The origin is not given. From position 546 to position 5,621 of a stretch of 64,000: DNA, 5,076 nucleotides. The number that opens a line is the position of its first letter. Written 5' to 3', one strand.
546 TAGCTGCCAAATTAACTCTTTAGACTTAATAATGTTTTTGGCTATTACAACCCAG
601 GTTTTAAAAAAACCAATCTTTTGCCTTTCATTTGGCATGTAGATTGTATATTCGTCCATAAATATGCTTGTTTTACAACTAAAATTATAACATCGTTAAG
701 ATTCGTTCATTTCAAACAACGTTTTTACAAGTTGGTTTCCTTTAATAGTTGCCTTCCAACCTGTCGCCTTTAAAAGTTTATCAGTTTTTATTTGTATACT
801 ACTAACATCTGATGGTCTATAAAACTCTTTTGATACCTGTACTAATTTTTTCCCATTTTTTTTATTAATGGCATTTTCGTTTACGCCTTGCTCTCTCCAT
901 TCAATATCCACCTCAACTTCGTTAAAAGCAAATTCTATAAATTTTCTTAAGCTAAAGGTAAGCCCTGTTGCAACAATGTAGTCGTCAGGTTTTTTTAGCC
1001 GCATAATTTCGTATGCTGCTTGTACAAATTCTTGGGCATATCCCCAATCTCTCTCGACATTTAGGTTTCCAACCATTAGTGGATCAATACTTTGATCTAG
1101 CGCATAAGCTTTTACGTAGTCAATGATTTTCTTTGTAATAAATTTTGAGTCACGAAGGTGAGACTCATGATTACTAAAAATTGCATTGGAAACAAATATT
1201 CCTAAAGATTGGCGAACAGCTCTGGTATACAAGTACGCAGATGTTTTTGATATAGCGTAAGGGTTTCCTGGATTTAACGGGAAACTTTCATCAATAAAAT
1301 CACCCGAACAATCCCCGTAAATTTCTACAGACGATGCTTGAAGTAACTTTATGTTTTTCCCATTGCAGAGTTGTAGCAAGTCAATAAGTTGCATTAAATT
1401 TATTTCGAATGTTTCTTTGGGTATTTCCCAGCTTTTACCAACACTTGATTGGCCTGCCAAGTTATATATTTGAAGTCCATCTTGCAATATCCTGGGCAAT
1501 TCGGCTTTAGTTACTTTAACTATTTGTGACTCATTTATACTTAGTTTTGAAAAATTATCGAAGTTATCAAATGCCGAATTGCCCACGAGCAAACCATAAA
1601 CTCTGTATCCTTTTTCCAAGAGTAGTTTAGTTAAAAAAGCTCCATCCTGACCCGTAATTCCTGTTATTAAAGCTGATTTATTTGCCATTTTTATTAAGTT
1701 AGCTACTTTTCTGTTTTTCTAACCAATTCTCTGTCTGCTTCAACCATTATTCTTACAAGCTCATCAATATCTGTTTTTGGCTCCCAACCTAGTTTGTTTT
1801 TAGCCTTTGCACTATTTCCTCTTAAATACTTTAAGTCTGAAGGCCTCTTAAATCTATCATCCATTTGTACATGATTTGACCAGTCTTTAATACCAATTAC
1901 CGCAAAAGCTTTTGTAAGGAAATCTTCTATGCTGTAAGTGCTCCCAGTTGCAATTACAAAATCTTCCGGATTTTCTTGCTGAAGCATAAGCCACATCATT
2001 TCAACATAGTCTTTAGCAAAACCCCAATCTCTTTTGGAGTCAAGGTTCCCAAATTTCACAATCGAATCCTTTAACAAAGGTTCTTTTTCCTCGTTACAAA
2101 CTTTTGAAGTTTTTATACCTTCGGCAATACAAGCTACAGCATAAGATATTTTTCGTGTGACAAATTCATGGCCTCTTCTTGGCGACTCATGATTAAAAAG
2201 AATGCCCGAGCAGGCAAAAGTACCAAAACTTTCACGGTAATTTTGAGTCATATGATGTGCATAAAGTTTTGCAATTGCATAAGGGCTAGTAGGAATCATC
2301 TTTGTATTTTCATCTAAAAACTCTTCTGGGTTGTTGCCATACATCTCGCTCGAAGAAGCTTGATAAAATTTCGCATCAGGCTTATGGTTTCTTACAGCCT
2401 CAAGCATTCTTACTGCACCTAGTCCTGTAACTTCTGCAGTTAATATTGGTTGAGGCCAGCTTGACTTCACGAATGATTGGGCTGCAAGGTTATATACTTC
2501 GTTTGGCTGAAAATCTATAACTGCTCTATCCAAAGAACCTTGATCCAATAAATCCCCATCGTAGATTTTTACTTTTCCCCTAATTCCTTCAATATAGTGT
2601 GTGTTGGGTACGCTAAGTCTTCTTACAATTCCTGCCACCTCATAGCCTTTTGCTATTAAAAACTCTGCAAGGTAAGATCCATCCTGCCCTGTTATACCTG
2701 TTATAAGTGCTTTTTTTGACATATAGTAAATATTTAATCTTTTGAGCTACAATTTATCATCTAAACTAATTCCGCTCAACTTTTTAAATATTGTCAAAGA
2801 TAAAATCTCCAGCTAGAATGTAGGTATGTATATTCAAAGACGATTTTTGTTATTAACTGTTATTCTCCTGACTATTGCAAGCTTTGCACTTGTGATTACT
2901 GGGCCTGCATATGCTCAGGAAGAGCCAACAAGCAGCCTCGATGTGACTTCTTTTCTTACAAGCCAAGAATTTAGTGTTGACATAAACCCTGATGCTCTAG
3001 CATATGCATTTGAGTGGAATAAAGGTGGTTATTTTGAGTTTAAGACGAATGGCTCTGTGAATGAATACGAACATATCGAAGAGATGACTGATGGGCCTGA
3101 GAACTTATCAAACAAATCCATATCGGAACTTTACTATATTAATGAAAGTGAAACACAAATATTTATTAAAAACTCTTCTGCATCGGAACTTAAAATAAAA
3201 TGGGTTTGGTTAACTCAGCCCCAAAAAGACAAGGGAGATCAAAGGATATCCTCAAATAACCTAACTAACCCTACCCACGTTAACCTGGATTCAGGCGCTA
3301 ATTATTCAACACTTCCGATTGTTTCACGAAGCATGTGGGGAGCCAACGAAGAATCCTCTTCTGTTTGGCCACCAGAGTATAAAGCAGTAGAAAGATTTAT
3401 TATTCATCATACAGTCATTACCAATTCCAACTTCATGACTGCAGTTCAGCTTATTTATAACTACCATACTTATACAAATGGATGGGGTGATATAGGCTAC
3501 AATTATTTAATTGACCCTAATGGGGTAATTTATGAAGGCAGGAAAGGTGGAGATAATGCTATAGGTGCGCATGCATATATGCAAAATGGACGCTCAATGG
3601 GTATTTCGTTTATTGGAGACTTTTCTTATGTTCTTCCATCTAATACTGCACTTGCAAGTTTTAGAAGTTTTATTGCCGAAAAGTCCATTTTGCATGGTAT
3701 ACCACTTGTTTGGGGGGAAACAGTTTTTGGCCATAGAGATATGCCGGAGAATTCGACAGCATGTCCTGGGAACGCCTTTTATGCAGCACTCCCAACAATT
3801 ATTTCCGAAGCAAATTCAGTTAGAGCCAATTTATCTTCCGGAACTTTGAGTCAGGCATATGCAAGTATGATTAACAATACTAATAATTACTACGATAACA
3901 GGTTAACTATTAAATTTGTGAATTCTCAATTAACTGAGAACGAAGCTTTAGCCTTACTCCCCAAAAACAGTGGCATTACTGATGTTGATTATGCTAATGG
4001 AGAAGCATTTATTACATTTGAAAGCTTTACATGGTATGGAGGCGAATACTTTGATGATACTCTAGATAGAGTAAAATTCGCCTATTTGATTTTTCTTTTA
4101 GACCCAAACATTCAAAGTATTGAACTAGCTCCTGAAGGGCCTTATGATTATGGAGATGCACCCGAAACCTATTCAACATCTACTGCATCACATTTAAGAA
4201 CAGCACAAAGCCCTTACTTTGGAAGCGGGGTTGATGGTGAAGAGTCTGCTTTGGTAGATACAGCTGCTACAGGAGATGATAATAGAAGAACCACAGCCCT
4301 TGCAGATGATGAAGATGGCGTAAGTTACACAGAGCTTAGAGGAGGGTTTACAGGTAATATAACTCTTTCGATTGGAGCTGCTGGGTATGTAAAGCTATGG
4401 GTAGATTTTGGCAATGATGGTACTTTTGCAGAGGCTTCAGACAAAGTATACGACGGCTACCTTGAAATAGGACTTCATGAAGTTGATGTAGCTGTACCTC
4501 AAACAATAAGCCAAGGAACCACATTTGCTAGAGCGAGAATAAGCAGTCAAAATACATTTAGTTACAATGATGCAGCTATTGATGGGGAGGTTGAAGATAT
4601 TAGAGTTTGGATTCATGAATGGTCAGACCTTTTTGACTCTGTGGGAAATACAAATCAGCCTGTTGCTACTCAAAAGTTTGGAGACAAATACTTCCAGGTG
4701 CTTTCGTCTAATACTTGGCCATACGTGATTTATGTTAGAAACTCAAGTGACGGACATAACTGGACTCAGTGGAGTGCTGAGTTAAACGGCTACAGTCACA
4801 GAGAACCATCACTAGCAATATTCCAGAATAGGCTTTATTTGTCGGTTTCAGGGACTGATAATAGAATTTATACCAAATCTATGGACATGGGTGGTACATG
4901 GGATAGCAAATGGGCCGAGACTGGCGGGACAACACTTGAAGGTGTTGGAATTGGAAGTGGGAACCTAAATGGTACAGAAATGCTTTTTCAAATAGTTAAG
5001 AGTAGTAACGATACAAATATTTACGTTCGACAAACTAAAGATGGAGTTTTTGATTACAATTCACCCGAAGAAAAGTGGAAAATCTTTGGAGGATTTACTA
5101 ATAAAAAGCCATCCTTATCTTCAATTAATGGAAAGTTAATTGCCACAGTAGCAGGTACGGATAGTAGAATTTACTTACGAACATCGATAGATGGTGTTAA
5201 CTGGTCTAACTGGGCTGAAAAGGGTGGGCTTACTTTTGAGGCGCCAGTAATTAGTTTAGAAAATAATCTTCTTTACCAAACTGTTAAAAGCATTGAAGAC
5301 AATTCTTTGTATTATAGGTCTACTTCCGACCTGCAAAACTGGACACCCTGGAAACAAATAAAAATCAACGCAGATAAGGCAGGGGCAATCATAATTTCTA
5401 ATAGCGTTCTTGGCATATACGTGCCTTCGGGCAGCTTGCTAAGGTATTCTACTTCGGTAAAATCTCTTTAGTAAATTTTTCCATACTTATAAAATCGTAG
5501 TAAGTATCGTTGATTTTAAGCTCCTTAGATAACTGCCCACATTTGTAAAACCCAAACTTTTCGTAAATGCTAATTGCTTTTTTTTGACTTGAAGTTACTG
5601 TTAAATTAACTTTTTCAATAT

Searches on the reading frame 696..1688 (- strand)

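Call 18: search_protein_families(library=pfam, proteins=[window:696-1688:-], max_evalue=0.00001)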
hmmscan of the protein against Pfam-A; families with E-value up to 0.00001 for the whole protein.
window:696-1688:- (330 aa): 2 families
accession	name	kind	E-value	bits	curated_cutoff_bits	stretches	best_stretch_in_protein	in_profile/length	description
PF16363.11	GDP_Man_Dehyd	-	1.9e-81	274.6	27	1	7-323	1-331/332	GDP-mannose 4,6 dehydratase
PF01370.27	Epimerase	-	3.5e-41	141.6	20.9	1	6-239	1-239/240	NAD dependent epimerase/dehydratase family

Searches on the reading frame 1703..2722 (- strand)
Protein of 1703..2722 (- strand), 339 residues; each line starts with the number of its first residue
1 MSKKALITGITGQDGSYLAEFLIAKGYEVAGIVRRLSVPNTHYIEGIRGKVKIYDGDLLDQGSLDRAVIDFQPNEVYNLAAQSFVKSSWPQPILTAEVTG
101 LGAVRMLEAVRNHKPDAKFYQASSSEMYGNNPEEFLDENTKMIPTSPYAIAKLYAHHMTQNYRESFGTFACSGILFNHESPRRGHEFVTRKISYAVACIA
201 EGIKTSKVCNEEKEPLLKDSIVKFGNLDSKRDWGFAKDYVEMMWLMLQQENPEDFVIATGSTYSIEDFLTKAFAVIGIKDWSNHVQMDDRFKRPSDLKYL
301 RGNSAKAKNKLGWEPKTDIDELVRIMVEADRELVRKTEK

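Call 18: search_protein_families(library=pfam, proteins=[window:1703-2722:-], max_evalue=0.00001)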
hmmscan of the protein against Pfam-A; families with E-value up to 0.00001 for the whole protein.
window:1703-2722:- (339 aa): 3 families
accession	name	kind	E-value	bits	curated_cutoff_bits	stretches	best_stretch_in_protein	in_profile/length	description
PF16363.11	GDP_Man_Dehyd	-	9.5e-116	387.3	27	1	6-326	1-332/332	GDP-mannose 4,6 dehydratase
PF01370.27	Epimerase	-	2.3e-64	217.5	20.9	1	5-258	1-240/240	NAD dependent epimerase/dehydratase family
PF04321.23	RmlD_sub_bind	-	6.9e-06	25.8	27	1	4-172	2-149/287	RmlD substrate binding domain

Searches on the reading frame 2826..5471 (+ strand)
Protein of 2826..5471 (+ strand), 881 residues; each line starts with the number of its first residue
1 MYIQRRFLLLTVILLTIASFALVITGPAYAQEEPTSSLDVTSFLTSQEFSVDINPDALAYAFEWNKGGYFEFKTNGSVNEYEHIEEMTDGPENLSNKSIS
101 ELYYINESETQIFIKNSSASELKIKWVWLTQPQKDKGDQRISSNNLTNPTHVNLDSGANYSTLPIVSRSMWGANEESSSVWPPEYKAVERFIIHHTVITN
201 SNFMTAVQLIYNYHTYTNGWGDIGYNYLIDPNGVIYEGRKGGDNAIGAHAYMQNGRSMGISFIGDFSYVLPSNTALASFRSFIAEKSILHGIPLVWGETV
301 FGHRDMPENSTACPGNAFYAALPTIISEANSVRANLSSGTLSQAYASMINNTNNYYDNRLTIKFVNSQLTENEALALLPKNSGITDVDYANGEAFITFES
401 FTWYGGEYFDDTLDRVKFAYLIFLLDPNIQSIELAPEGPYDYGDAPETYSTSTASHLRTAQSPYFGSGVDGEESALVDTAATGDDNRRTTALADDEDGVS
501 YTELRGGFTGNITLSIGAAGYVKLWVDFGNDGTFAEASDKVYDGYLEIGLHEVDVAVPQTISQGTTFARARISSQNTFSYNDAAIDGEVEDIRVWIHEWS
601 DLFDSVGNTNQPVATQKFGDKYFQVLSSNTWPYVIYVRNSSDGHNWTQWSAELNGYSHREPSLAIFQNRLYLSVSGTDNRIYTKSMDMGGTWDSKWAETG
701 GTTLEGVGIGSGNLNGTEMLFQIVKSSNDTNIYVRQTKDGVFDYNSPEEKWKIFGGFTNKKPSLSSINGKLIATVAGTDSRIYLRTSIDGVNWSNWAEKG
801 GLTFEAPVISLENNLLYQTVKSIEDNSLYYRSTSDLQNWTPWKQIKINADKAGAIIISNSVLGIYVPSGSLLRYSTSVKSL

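Call 18: search_protein_families(library=pfam, proteins=[window:2826-5471:+], max_evalue=0.00001)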
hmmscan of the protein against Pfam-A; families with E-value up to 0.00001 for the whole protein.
window:2826-5471:+ (881 aa): 2 families
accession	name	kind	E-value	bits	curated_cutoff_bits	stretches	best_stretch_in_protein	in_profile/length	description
PF01510.30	Amidase_2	-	1.8e-15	57.9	26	1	186-316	3-131/131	N-acetylmuramoyl-L-alanine amidase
PF20009.4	GEVED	-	2.5e-09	38.3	24.4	1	521-591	1-74/78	GEVED domain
